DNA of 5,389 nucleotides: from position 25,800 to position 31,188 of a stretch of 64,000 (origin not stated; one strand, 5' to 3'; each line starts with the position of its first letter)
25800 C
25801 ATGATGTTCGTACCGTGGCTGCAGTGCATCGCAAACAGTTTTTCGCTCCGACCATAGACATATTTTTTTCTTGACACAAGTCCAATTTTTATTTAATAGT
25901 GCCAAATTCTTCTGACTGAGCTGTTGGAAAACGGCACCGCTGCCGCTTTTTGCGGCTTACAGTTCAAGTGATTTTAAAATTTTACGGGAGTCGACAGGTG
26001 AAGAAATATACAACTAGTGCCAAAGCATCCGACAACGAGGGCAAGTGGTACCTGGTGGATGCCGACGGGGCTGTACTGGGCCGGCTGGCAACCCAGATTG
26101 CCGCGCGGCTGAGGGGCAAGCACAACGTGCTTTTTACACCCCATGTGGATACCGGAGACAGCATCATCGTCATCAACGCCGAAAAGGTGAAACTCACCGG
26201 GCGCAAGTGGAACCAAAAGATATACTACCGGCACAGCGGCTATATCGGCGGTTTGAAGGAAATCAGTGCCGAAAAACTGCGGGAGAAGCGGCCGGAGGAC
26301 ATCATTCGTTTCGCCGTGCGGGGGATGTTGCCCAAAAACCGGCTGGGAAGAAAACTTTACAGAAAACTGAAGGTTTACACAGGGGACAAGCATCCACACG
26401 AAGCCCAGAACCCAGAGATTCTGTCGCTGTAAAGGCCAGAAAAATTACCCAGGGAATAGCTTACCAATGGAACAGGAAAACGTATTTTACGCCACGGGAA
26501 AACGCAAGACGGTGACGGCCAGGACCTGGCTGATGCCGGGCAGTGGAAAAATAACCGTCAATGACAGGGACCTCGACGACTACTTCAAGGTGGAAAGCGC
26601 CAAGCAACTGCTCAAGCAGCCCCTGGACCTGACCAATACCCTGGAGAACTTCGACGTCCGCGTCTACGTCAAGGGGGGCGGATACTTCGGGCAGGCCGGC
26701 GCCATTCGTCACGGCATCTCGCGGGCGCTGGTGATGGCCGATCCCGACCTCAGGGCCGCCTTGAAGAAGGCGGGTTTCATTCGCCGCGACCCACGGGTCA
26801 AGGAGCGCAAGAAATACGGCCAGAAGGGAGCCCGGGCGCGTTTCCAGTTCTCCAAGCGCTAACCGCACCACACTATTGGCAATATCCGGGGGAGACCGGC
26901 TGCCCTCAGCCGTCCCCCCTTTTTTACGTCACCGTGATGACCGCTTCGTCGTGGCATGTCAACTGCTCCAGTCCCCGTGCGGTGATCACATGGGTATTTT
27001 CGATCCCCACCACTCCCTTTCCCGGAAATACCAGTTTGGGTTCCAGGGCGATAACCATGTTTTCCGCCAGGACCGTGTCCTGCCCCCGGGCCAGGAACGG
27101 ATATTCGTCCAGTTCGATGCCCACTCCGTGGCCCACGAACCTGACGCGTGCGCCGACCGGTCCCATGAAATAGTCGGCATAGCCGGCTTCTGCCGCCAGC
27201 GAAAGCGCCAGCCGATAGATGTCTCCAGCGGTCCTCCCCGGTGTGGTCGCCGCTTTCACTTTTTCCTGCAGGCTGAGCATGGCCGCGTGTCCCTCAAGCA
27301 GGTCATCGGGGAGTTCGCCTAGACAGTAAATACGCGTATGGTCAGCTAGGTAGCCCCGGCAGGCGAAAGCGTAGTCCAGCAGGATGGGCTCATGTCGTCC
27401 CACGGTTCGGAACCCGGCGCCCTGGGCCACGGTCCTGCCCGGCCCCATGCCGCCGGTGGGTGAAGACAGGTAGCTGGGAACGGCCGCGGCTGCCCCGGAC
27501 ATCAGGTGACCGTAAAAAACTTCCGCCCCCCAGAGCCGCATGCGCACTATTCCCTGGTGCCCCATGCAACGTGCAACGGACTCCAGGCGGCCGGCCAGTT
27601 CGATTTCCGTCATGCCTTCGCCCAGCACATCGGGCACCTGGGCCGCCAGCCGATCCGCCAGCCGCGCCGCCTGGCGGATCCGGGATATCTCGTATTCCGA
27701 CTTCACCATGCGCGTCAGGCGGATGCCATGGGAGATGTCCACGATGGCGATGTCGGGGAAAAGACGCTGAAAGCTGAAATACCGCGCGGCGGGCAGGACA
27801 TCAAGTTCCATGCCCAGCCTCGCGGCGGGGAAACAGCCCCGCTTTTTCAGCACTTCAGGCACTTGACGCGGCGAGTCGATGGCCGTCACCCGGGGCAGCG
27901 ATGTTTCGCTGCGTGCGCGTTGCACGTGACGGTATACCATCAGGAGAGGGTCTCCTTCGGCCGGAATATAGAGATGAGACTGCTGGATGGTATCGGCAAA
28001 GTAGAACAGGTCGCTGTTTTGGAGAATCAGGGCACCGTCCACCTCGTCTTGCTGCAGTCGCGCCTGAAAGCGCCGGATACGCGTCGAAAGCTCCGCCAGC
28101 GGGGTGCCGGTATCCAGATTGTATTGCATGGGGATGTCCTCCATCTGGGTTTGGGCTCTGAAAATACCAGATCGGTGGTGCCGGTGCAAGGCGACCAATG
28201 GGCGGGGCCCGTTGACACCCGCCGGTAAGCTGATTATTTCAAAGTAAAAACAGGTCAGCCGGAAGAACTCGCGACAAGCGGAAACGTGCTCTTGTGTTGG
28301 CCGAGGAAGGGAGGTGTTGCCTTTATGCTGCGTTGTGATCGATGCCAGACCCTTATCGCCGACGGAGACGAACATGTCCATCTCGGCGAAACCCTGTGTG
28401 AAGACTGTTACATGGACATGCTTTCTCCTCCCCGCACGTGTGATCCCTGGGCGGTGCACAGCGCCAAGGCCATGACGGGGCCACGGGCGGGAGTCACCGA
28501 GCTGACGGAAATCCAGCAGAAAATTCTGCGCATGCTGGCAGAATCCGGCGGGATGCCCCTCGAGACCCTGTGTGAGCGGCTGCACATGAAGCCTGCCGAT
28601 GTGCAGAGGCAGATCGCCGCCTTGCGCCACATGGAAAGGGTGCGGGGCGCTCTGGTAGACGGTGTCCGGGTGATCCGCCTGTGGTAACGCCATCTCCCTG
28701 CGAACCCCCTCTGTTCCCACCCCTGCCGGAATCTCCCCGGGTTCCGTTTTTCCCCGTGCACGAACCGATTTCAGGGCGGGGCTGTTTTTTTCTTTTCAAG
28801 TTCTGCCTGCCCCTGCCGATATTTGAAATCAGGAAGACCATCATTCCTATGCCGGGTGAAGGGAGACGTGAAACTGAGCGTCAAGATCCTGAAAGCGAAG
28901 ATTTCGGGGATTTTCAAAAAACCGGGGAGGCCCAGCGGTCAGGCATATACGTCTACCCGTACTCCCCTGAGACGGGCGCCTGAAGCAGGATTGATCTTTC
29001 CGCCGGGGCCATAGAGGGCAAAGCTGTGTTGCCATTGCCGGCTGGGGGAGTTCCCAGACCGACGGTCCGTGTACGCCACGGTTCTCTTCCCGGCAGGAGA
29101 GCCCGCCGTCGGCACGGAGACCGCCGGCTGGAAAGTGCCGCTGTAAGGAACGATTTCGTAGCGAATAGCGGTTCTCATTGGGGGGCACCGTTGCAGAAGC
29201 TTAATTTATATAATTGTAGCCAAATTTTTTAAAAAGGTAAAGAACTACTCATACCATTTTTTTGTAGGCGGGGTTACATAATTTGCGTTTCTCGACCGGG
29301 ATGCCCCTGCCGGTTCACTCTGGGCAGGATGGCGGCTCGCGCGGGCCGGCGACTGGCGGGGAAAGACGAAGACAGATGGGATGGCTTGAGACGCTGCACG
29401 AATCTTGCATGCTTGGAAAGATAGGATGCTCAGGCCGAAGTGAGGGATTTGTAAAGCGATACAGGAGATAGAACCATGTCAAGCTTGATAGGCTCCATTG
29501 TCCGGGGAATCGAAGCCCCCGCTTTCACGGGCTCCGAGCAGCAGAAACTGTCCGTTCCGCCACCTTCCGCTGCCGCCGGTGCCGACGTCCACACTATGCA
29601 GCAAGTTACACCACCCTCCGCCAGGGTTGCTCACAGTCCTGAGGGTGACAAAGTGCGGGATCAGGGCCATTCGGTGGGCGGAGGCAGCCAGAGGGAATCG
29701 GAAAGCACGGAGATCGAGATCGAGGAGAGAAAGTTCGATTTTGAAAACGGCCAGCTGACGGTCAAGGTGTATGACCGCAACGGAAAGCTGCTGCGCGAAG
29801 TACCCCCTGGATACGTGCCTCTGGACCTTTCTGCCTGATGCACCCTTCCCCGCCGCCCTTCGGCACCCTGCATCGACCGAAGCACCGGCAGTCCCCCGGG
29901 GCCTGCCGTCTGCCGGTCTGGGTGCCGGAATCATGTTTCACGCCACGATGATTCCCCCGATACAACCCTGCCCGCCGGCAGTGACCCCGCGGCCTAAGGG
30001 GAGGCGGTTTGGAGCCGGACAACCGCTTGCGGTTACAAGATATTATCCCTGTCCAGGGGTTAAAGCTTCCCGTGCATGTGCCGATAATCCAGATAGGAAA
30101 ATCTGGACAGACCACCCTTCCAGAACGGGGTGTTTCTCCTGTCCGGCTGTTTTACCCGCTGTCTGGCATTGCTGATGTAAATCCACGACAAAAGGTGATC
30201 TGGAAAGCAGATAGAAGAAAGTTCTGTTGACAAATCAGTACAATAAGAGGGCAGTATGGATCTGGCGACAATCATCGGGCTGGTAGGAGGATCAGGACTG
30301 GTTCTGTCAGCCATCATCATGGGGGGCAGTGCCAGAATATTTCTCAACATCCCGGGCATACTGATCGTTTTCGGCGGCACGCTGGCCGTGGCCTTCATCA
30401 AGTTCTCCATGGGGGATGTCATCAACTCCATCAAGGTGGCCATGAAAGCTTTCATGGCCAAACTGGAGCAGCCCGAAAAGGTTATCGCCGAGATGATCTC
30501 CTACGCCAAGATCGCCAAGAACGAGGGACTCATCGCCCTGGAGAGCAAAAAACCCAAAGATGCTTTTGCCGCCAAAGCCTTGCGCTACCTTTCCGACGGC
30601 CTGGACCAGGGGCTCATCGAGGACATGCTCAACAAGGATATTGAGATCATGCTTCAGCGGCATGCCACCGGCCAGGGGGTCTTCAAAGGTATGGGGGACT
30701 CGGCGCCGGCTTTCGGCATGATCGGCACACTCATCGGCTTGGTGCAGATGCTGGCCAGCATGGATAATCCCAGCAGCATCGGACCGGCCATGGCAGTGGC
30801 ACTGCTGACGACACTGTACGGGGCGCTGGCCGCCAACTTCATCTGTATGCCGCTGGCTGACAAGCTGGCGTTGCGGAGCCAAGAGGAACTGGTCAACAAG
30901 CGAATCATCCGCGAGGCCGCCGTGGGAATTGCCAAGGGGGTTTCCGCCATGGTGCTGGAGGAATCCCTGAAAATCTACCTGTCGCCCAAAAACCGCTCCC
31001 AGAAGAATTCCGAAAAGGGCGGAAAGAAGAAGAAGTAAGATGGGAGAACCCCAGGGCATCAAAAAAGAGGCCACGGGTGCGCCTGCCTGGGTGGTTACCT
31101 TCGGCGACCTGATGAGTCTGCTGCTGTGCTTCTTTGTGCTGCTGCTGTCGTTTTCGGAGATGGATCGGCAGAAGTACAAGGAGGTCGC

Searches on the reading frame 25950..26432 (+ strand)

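Call 73: search_protein_families(library=pfam, proteins=[window:25950-26432:+], max_evalue=0.0001)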
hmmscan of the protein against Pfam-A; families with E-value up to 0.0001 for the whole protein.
window:25950-26432:+ (160 aa): 1 family
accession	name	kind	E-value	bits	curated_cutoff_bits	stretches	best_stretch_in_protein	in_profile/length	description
PF00572.24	Ribosomal_L13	-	7.2e-48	162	23.8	1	32-149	2-119/119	Ribosomal protein L13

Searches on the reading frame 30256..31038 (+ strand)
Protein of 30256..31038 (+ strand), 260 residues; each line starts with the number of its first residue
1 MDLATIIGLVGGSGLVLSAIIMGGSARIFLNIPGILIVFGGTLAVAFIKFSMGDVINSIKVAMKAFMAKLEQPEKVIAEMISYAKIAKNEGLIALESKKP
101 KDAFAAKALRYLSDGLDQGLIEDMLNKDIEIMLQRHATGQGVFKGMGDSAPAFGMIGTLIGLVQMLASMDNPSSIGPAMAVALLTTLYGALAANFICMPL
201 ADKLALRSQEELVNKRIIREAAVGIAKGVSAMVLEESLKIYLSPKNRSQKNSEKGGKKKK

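Call 3: search_protein_families(library=pfam, proteins=[window:30256-31038:+], max_evalue=0.1)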
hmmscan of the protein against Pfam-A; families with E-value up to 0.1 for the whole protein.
window:30256-31038:+ (260 aa): 2 families
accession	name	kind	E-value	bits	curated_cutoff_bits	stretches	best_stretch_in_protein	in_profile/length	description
PF01618.21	MotA_ExbB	-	4.3e-27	94.8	22.9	1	97-212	2-122/127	MotA/TolQ/ExbB proton channel family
PF23052.1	KH_N4BP1_2nd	-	0.061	13.8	27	0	10-59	18-67/120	N4BP1, second type I KH-domain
